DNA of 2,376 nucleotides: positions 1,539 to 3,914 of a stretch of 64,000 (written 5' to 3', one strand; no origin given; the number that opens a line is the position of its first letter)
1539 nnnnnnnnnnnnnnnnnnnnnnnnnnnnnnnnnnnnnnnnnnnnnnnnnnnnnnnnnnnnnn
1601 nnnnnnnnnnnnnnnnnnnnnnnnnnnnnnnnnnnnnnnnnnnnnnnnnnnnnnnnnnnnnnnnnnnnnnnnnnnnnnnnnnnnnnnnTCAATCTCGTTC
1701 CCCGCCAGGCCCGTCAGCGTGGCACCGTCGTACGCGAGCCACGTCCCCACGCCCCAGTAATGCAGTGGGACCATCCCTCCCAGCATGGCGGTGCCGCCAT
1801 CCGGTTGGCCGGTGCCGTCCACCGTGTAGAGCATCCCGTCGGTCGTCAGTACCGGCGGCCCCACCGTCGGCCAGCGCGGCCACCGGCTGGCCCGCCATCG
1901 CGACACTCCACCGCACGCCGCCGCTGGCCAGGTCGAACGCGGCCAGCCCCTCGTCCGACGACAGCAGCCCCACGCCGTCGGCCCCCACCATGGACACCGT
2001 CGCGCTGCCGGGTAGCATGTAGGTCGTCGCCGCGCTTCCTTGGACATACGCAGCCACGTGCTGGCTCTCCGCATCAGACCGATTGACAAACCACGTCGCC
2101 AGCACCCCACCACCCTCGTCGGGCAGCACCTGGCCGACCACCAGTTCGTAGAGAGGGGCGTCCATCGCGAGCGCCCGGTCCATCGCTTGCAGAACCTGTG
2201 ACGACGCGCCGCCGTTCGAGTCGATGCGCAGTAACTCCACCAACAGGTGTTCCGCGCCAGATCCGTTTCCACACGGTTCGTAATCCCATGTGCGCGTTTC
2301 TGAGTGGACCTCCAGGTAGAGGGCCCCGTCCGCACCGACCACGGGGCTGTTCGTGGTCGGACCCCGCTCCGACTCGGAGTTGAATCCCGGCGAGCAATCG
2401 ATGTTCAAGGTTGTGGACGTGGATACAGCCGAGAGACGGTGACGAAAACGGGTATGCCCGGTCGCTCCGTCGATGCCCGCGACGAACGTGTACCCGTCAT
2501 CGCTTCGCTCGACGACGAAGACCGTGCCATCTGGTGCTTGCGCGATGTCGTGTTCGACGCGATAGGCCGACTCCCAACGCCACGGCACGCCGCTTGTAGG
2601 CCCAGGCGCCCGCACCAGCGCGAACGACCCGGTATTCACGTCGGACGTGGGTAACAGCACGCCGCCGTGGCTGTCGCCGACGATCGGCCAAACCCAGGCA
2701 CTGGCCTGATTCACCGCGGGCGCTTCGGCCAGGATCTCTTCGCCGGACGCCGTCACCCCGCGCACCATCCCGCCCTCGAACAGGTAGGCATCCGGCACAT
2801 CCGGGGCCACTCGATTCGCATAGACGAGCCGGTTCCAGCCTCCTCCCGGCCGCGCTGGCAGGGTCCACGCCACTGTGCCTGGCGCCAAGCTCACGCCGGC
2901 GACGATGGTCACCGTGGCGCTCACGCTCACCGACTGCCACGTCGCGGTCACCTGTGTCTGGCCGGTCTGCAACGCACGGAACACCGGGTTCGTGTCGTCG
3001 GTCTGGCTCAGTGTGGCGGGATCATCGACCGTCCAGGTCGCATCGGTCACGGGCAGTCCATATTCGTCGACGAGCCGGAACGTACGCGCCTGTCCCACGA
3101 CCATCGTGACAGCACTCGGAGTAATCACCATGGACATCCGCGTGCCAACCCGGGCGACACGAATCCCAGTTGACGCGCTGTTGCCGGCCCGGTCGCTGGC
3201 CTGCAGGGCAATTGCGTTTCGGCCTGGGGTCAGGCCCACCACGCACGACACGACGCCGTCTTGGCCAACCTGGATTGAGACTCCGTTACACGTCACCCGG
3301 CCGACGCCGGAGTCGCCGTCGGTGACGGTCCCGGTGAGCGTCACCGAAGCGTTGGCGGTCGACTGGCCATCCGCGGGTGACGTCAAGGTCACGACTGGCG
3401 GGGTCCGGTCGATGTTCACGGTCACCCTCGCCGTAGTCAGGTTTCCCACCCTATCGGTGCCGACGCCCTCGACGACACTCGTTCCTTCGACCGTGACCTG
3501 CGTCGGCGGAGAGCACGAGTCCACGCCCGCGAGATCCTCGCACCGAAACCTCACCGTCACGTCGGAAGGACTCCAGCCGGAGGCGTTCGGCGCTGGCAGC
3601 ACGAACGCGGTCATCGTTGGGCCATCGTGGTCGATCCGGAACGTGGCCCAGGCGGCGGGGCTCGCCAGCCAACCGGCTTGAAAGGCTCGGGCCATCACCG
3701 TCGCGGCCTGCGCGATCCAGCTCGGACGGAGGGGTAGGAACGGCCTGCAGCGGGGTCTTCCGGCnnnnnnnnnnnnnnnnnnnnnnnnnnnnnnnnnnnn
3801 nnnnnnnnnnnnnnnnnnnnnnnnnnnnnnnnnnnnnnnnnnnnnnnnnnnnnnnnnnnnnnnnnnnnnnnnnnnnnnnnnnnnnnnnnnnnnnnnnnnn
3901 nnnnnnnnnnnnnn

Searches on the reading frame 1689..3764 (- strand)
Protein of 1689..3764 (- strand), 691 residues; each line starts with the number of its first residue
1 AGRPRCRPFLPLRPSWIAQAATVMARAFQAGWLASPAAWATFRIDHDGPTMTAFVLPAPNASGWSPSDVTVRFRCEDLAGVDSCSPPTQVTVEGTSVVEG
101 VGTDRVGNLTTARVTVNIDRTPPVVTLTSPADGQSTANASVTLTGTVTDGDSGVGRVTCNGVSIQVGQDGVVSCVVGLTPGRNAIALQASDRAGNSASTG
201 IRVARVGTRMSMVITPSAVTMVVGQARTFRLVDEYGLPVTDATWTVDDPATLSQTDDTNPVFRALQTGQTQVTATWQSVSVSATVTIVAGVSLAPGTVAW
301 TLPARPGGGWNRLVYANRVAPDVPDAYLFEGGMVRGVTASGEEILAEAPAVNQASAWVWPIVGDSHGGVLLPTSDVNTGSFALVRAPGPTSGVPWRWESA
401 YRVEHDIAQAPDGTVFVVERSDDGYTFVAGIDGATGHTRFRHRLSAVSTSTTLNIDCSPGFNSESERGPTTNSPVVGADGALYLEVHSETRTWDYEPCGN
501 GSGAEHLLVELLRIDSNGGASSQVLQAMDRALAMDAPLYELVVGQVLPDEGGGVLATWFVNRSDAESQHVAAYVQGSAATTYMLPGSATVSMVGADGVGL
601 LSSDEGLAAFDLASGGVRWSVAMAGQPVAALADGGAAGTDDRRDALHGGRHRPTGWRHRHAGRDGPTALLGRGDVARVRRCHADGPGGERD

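Call 70: search_protein_families(library=pfam, proteins=[window:1689-3764:-], max_evalue=0.0001)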
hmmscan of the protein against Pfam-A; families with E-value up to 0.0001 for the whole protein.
window:1689-3764:- (691 aa): 2 families
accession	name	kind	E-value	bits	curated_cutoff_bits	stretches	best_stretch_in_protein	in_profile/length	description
PF09136.16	Glucodextran_B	-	2.6e-13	50.1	27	1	123-203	1-79/83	Glucodextranase, domain B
PF17957.7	Big_7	-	1.6e-05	25.9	24.1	1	123-158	1-36/70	Bacterial Ig domain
